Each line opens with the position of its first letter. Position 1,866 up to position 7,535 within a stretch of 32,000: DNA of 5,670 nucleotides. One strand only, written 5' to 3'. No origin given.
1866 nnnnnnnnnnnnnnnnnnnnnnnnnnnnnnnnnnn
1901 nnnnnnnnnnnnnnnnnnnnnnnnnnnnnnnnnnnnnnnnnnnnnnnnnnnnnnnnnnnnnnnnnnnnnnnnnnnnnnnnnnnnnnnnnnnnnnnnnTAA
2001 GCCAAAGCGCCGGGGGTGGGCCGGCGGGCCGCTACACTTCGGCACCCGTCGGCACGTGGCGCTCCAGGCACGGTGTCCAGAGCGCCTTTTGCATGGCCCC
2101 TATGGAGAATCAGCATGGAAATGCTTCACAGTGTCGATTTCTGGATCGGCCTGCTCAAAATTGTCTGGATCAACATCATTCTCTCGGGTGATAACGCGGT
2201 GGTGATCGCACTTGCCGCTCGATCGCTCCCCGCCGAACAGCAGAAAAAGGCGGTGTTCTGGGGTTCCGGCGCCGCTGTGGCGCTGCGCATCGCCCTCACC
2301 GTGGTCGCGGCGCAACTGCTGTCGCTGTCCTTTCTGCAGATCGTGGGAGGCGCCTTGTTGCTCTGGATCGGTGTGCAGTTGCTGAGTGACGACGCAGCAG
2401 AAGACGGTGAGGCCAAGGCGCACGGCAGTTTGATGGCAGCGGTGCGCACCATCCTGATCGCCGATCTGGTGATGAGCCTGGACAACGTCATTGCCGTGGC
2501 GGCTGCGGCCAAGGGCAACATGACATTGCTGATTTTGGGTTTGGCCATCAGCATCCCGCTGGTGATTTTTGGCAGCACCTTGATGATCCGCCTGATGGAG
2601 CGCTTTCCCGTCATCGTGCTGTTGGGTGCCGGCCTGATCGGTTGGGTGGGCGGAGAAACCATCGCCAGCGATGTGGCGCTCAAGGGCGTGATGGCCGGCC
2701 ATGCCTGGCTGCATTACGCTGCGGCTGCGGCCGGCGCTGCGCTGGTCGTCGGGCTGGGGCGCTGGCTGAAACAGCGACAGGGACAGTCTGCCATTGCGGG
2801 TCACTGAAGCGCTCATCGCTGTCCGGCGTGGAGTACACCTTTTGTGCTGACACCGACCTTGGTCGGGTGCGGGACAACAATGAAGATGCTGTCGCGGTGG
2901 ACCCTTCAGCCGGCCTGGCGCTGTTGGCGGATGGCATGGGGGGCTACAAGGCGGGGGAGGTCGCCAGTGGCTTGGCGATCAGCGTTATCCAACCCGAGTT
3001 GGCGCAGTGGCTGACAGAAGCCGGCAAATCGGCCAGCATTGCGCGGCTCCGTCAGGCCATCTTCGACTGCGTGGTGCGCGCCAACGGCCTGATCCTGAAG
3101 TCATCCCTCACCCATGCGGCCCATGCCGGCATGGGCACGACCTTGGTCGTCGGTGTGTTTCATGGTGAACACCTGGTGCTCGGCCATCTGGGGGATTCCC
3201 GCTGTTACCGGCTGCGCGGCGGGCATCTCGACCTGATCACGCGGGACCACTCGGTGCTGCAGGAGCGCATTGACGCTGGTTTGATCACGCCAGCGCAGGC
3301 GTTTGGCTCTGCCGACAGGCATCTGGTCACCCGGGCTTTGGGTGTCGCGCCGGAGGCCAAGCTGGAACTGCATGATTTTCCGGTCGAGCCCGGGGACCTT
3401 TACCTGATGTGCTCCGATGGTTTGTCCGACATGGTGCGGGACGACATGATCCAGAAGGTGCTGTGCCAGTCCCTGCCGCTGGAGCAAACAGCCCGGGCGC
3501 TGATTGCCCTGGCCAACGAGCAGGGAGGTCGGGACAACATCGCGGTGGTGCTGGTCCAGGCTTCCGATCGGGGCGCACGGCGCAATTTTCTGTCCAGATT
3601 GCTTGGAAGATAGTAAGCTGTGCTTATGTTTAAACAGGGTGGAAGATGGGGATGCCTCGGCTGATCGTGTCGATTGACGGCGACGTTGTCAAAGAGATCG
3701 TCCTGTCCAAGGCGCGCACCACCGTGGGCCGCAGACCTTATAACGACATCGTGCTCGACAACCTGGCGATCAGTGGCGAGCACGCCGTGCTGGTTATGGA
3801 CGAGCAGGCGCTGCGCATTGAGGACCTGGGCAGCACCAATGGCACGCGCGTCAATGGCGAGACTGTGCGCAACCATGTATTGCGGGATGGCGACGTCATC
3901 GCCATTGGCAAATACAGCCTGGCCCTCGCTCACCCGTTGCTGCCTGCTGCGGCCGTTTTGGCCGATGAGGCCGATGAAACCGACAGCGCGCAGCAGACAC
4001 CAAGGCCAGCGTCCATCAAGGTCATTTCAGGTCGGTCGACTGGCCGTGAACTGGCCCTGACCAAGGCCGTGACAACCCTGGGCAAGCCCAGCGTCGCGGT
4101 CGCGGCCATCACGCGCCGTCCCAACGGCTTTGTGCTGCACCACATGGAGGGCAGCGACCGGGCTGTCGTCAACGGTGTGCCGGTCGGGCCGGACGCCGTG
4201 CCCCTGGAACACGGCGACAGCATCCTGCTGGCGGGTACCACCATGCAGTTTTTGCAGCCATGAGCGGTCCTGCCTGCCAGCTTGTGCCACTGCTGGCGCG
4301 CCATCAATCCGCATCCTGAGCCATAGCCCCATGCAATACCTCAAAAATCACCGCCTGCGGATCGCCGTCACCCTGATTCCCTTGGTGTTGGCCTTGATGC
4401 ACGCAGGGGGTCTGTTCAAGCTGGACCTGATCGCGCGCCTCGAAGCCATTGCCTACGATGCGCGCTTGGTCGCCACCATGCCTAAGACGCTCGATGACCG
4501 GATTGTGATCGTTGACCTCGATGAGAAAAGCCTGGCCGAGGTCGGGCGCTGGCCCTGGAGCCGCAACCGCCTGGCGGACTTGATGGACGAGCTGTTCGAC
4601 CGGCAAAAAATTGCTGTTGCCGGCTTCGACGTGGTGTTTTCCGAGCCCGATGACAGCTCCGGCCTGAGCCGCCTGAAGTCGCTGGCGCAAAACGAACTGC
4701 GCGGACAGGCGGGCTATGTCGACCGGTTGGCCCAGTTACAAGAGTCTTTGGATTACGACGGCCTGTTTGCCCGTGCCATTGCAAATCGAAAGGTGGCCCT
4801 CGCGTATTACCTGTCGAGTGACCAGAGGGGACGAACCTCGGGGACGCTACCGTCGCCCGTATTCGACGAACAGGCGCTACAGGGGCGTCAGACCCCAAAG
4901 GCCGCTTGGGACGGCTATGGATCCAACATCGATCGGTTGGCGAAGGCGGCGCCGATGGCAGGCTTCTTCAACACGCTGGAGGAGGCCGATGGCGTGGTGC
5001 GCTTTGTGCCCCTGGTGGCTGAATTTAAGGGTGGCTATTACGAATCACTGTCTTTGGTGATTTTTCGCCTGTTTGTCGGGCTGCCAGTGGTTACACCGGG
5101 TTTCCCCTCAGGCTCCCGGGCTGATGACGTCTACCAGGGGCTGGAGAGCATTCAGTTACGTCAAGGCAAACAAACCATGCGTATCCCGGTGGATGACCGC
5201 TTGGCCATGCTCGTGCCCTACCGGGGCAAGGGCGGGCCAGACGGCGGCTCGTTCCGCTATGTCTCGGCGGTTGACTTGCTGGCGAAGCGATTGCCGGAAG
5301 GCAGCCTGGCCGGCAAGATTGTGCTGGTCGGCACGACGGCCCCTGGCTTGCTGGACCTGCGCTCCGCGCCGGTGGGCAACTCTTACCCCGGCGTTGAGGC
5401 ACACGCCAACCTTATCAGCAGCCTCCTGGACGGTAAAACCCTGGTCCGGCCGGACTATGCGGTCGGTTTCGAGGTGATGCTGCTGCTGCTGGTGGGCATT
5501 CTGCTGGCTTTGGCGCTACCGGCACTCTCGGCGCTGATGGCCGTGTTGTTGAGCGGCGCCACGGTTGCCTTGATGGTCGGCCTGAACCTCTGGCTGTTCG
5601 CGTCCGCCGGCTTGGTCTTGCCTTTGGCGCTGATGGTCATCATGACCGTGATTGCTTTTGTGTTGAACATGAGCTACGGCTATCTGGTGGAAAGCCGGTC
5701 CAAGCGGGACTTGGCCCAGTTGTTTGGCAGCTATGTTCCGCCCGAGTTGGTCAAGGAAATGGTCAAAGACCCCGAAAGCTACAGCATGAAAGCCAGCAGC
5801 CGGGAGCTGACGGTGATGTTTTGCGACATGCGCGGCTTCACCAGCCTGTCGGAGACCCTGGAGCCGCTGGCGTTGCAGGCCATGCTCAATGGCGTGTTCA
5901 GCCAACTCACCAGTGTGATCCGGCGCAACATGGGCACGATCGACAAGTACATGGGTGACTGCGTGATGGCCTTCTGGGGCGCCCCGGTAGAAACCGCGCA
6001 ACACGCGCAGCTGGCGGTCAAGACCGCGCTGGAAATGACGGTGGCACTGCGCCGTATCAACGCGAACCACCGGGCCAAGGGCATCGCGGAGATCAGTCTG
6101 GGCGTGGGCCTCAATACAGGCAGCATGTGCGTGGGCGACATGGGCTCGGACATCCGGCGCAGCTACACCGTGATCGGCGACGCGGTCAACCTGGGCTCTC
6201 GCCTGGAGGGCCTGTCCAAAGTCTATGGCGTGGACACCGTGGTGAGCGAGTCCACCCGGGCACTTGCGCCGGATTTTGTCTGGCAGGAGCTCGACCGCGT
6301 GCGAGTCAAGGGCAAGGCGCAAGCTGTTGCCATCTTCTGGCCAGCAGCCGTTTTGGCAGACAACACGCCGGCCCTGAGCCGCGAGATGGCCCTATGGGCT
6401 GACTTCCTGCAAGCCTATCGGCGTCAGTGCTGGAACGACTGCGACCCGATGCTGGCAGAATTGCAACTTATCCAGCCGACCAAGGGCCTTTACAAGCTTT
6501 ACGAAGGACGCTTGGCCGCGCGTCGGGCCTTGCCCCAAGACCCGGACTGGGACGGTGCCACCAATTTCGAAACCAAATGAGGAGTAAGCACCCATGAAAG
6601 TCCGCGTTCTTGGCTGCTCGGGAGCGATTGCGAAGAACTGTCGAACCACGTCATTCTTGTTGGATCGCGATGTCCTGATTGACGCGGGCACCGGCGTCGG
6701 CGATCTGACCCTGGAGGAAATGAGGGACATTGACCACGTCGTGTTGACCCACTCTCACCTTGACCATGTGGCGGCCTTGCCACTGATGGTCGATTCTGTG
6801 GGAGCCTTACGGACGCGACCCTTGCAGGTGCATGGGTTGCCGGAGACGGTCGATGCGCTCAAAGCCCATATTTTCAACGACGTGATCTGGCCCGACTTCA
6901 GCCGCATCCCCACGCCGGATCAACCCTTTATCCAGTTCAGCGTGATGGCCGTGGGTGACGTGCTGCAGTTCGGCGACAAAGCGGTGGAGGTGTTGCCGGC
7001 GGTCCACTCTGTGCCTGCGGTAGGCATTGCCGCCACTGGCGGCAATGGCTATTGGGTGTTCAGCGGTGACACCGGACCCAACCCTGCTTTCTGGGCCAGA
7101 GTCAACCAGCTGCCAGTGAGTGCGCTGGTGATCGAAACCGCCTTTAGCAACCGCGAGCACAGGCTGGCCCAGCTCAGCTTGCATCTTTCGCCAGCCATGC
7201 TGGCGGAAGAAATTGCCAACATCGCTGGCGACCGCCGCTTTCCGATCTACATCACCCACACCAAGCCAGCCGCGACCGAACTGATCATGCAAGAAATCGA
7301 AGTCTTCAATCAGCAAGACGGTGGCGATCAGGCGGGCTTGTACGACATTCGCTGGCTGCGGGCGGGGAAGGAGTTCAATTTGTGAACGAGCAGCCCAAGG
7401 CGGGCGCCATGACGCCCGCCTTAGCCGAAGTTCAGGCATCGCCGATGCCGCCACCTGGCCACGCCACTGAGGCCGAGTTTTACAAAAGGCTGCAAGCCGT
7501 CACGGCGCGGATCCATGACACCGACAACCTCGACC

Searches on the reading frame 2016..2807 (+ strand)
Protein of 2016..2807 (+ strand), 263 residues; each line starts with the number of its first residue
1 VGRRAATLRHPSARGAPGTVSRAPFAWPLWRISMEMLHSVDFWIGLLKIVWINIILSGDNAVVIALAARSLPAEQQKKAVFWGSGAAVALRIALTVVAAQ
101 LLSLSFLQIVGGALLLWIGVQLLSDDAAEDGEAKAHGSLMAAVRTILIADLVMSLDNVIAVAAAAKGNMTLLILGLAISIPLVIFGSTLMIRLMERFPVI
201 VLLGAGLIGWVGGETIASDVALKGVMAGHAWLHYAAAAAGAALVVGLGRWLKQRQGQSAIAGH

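Call 13: search_protein_families(library=pfam, proteins=[window:2016-2807:+], max_evalue=0.001)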
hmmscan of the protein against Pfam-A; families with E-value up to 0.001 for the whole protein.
window:2016-2807:+ (263 aa): 1 family
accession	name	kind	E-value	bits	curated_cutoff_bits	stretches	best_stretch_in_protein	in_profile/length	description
PF03741.22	TerC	-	4.8e-48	163.7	27.8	1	48-217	2-176/178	Integral membrane protein TerC family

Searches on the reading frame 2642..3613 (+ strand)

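Call 13: search_protein_families(library=pfam, proteins=[window:2642-3613:+], max_evalue=0.001)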
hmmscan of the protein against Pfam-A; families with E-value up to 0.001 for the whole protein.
window:2642-3613:+ (323 aa): 3 families
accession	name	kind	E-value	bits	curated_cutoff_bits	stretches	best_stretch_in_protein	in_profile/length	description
PF13672.11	PP2C_2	-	9.9e-14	51.8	24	1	77-268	9-181/209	Protein phosphatase 2C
PF00481.26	PP2C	-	2e-06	28.1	20.3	0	88-205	32-142/255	Protein phosphatase 2C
PF07228.17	SpoIIE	-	4.8e-06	27.1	25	1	231-306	103-190/192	Stage II sporulation protein E (SpoIIE)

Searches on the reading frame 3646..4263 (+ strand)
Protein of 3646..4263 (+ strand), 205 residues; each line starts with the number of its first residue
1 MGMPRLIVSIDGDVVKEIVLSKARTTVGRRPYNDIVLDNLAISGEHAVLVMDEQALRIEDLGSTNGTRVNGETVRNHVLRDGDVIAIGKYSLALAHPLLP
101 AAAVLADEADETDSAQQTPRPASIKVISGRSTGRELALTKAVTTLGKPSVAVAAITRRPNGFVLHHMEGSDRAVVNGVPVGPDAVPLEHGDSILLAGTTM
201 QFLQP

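Call 13: search_protein_families(library=pfam, proteins=[window:3646-4263:+], max_evalue=0.001)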
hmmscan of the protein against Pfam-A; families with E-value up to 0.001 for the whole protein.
window:3646-4263:+ (205 aa): 2 families
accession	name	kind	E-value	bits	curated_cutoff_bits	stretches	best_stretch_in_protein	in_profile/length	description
PF00498.31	FHA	-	2.7e-25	89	20.7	1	25-88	1-67/67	FHA domain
PF16697.10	Yop-YscD_cpl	-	4.5e-19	68.9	33.2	1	16-96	10-92/94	Inner membrane component of T3SS, cytoplasmic domain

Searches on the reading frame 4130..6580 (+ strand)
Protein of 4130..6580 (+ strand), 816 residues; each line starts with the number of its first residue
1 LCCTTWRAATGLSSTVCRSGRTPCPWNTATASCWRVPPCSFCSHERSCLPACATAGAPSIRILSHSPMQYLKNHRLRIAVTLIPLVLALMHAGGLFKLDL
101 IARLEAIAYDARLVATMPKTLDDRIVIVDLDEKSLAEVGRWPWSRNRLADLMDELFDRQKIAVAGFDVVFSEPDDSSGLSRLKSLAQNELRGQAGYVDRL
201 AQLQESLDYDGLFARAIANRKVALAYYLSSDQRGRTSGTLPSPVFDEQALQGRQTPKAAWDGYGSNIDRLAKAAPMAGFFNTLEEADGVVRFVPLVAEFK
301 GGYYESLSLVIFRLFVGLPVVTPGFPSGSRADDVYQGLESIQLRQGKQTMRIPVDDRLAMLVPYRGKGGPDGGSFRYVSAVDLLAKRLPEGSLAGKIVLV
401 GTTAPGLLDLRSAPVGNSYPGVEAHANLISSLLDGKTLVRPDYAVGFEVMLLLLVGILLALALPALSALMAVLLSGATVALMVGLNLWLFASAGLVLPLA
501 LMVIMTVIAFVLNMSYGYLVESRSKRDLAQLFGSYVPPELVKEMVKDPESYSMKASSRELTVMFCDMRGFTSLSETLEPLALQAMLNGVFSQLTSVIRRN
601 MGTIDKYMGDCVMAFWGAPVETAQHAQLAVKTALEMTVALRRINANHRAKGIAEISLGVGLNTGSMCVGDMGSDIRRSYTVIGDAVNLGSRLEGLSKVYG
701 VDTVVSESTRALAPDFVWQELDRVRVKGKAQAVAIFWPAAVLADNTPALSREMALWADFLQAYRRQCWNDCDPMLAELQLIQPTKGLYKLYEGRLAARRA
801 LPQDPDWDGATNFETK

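Call 13: search_protein_families(library=pfam, proteins=[window:4130-6580:+], max_evalue=0.001)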
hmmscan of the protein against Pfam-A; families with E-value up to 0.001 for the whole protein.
window:4130-6580:+ (816 aa): 2 families
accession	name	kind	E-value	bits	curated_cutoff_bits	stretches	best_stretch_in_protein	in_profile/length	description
PF05226.16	CHASE2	-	1.3e-51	176.1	26.3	1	93-457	13-256/257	CHASE2 domain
PF00211.25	Guanylate_cyc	-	2.7e-24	86.2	21.9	1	556-732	5-176/183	Adenylate and Guanylate cyclase catalytic domain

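Call 66: search_protein_families(library=padloc, proteins=[window:4328-6580:+], max_evalue=0.01)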
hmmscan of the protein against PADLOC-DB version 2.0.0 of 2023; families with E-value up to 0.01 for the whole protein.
window:4328-6580:+ (750 aa): 10 families
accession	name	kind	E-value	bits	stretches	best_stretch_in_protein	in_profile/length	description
PDLC00734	PycC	-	7.4e-28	95.7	1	487-628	183-322/374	Pycsar cyclase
PDLC02367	PycC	-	1.7e-16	58.4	1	486-641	36-186/226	-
PDLC00766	PycC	-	3.6e-10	37.7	1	488-633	38-183/232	Pycsar cyclase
PDLC02368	PycC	-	3.5e-09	34.6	1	492-639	43-191/234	-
PDLC02370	PycC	-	1.2e-08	32.7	1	494-583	82-168/340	-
PDLC02366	PycC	-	1e-07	29.3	1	487-656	270-442/486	-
PDLC00765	PycC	-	1.5e-07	28.9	1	482-631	245-398/477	Pycsar cyclase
PDLC00764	PycC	-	2.1e-05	21.6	1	494-565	95-167/449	Pycsar cyclase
PDLC00762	PycC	-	0.00032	17.7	1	489-656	277-454/508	Pycsar cyclase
PDLC02369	PycC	-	0.0029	15.2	1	491-630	44-176/248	-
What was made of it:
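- On Pycsar CNB-domain effectors: Only the CNB part matches (22 bits; call 66).
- Tried and rejected: Defence-system reading (Pycsar): rejected on domain architecture (call 66).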

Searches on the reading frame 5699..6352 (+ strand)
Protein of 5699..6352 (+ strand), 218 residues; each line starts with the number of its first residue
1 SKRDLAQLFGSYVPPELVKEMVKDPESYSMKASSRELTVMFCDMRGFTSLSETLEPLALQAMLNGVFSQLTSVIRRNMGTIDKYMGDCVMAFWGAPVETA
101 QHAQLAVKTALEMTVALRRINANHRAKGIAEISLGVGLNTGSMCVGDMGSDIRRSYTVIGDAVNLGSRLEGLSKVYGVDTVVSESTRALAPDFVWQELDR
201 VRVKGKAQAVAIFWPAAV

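Call 49: search_solved_structures(query=window:5699-6352:+, max_evalue=0.00001, show_alignments=3)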
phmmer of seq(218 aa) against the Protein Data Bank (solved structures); distinct sequences matched with E-value up to 0.00001: 48.
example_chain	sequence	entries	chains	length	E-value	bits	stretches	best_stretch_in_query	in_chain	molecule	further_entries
6fht_A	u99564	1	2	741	8.7e-35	123.8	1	7-214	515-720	Bacteriophytochrome,Adenylate cyclase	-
3r5g_A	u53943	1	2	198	1.2e-32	116.9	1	32-213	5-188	CyaB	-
2w01_A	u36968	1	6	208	8.2e-31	110.9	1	30-214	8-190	ADENYLATE CYCLASE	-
1wc0_A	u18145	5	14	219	1.1e-23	87.6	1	25-174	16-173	ADENYLATE CYCLASE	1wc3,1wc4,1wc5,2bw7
5x4t_A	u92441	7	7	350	1.8e-23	86.9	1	8-213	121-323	Photoactivated adenylyl cyclase | Family 3 adenylate cyclase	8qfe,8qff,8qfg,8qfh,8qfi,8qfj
9f1z_A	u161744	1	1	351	1.8e-23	86.9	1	8-213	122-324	Family 3 adenylate cyclase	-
5x4u_A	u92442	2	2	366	2e-23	86.7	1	8-213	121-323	Photoactivated adenylyl cyclase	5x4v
4yus_A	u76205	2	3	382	2.3e-23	86.6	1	8-213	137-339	Family 3 adenylate cyclase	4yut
9f1w_A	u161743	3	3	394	2.4e-23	86.5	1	8-213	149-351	Family 3 adenylate cyclase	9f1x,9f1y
1wc1_A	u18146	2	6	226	3.7e-23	85.9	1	30-174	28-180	ADENYLATE CYCLASE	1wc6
5mbg_A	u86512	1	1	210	2.7e-19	73.3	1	36-213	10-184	Beta subunit of photoactivated adenylyl cyclase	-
5mbk_A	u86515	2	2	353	5.8e-19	72.2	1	27-213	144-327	Beta subunit of photoactivated adenylyl cyclase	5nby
5m27_A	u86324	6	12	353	5.8e-19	72.2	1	27-213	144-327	Beta subunit of photoactivated adenylyl cyclase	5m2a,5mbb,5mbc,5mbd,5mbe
5mbj_A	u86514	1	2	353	5.8e-19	72.2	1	27-213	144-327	Beta subunit of photoactivated adenylyl cyclase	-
5mbh_A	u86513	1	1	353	2.4e-18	70.2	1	35-213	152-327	Beta subunit of photoactivated adenylyl cyclase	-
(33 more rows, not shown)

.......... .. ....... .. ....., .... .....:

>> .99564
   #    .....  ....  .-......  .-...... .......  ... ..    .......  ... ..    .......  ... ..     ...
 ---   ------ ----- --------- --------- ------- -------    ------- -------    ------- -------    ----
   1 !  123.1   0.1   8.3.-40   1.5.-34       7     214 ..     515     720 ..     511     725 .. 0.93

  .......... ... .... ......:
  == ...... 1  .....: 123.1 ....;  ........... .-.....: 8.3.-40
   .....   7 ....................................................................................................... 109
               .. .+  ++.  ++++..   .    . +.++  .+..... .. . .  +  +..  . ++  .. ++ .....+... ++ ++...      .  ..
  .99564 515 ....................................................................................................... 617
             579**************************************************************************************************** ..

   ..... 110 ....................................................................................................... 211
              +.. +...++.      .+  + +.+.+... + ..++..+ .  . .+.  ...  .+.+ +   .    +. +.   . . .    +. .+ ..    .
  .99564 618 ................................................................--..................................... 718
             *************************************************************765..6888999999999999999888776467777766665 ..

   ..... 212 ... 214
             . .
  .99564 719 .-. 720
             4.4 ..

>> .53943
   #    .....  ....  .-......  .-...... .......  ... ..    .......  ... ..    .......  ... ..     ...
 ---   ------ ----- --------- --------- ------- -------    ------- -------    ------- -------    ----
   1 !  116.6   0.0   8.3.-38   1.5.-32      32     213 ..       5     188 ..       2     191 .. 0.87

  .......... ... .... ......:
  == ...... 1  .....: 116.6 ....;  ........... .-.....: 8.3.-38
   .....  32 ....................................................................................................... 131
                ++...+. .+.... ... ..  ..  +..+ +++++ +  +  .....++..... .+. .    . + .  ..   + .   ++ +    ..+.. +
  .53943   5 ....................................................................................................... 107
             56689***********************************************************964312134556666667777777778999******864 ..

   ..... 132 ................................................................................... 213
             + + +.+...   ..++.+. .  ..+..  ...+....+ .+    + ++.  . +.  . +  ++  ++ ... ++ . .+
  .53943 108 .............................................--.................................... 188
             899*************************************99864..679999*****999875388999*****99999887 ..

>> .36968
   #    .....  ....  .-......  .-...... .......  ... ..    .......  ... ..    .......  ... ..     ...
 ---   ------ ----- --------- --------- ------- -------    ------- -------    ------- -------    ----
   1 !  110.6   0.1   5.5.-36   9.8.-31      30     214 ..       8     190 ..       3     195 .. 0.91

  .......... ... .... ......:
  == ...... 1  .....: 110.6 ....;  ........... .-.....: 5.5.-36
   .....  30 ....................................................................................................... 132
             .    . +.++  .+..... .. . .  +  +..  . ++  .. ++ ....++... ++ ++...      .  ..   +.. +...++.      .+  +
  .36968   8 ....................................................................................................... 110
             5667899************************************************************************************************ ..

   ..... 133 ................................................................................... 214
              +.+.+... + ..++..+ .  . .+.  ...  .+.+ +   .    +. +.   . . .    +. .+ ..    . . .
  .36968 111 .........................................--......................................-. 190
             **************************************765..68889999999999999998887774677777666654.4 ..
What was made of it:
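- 4130..6580 (+): Context: CHASE2 / class III nucleotide cyclase (probable start ATG 4328); Lys and Thr at the two substrate-specifying positions, as in adenylate cyclase CyaB. In call 49 the aligned motifs are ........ and SYTVIGD here, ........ and DYTIIG in P. aeruginosa CyaB 3r5g, and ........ and KYGVVG in 2w01, which I know as the Synechocystis guanylate cyclase Cya2.
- The cyclase has the adenylate Lys/Thr pair and a CHASE2 sensor (call 49).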

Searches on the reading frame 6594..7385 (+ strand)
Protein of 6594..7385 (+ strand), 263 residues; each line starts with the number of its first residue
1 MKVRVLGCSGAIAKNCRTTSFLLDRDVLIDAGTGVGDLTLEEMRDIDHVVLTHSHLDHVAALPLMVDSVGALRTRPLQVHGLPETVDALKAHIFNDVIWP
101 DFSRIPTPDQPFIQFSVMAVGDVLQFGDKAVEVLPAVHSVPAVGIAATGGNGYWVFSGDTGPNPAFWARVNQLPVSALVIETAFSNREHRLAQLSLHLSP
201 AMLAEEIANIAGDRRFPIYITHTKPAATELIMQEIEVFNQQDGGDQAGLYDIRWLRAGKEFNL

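Call 13: search_protein_families(library=pfam, proteins=[window:6594-7385:+], max_evalue=0.001)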
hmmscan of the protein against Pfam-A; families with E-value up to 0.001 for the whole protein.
window:6594-7385:+ (263 aa): 3 families
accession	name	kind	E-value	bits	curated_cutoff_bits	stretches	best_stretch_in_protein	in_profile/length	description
PF02112.21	PDEase_II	-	8.9e-14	51.8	23.7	1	45-106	82-145/340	cAMP phosphodiesterases class-II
PF12706.13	Lactamase_B_2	-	5.3e-13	49.5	27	1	25-217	1-197/200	Beta-lactamase superfamily domain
PF00753.33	Lactamase_B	-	1e-07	32.6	22.7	1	20-163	8-153/196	Metallo-beta-lactamase superfamily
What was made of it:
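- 6594..7385 (+): Context: class-II cAMP-phosphodiesterase-like metallo-beta-lactamase-fold enzyme; overlaps the PilB start by 4 nt. PF02112 PDEase_II scores 52 bits (call 13).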

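Call 30: search_solved_structures(query=window:6594-7385:+, max_evalue=0.001, show_alignments=1)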
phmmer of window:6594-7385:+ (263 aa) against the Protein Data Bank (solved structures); distinct sequences matched with E-value up to 0.001: 3.
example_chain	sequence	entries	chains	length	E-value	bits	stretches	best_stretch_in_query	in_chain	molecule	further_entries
4ojv_A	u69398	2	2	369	3.8e-10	43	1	39-103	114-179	3',5'-cyclic-nucleotide phosphodiesterase 1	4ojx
1zkp_A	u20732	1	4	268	7.2e-07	32.3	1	1-214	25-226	hypothetical protein BA1088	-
8gyg_A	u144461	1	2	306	3.3e-05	26.8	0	21-92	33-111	Arysulfatase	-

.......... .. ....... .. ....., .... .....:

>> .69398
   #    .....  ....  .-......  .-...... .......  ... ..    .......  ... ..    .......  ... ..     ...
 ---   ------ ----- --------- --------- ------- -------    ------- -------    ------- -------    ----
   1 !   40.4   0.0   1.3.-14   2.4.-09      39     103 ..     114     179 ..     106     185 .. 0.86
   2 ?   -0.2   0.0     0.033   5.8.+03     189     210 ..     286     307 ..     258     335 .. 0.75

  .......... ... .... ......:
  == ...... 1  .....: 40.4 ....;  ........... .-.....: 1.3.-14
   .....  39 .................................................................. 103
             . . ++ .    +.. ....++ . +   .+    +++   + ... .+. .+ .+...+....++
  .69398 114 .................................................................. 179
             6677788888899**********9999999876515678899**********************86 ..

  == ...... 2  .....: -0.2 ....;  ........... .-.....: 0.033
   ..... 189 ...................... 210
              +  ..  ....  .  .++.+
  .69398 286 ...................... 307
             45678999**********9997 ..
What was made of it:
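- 6594..7385 (+): The best solved relative is 3',5'-cyclic-nucleotide phosphodiesterase 1, 4ojv (call 30).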

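Call 66: search_protein_families(library=padloc, proteins=[window:6594-7385:+], max_evalue=0.01)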
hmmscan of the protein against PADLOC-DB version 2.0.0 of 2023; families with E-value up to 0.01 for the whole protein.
window:6594-7385:+ (263 aa): 0 families
